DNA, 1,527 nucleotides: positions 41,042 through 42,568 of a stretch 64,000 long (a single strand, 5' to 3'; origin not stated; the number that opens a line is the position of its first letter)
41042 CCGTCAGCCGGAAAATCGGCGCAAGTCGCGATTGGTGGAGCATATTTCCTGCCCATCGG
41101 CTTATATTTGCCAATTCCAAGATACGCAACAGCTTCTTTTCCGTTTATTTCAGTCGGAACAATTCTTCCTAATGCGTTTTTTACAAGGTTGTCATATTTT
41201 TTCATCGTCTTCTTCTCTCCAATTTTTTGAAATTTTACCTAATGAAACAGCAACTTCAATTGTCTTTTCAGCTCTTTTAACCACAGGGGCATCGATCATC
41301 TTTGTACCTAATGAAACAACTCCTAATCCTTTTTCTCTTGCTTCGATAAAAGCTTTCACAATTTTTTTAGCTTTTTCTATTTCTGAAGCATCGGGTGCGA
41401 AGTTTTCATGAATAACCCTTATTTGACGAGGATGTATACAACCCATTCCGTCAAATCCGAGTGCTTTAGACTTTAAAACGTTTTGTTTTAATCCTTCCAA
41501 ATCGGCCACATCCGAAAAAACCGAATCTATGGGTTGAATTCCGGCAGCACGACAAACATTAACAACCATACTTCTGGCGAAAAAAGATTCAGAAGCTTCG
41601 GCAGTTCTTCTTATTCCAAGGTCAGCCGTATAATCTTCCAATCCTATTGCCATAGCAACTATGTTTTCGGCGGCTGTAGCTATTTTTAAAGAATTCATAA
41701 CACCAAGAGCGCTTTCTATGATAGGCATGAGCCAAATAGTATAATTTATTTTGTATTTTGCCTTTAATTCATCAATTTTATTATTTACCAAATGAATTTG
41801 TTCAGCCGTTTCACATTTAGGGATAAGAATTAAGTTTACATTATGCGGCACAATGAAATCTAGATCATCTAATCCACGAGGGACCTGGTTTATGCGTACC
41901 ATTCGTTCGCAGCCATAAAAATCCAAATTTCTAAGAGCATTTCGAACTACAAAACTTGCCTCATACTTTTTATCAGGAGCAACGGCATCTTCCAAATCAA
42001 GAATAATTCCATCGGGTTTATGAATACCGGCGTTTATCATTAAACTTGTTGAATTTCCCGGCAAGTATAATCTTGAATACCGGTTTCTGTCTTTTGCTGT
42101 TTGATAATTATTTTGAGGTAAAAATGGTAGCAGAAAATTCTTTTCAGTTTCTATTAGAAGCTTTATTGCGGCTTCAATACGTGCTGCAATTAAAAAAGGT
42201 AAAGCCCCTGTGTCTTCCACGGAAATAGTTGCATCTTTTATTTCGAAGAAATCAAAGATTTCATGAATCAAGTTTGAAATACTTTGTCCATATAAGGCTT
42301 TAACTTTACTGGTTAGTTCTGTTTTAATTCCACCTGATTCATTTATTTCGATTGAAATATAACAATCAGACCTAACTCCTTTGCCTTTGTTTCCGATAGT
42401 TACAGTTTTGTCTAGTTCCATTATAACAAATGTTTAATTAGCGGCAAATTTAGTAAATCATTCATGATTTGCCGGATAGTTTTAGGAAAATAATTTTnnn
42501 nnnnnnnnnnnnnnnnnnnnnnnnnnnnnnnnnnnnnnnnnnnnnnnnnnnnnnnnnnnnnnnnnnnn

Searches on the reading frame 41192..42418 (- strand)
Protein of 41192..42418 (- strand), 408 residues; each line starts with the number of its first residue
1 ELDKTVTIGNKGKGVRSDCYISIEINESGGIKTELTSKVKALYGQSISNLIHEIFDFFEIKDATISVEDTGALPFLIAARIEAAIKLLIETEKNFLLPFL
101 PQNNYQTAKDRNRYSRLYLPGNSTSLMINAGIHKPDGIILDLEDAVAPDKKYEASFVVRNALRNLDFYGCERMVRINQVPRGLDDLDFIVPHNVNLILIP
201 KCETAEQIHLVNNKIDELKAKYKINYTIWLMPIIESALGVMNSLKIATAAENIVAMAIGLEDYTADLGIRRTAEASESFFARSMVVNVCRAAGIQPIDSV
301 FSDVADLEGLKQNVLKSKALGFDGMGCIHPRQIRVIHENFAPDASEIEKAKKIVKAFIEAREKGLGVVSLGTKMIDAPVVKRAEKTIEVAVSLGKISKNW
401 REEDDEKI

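Call 8: search_protein_families(library=ncbifam, proteins=[window:41192-42418:-], max_evalue=0.00001)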
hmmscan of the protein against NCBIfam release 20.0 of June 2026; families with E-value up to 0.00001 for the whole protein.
window:41192-42418:- (408 aa): 5 families
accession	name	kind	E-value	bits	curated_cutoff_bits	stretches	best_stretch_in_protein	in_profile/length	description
TIGR01588.1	citE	equivalog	2.8e-77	259.6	443.4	1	111-390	1-283/288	citrate (pro-3S)-lyase subunit beta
NF038242.1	RipC_Ccl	equivalog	6.7e-46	156.9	375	1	115-388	3-266/268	itaconate degradation C-C-lyase RipC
NF041626.1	malyCoAlyase_Halo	equivalog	1.1e-22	80.5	500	1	126-397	25-320/340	L-malyl-CoA/beta-methylmalyl-CoA lyase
NF009726.0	PRK13253.1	subfamily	9.3e-15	54.6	65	1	17-87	15-85/98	citrate lyase subunit gamma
TIGR01608.1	citD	equivalog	2.2e-14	53.9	63.5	1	16-87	14-85/94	citrate lyase acyl carrier protein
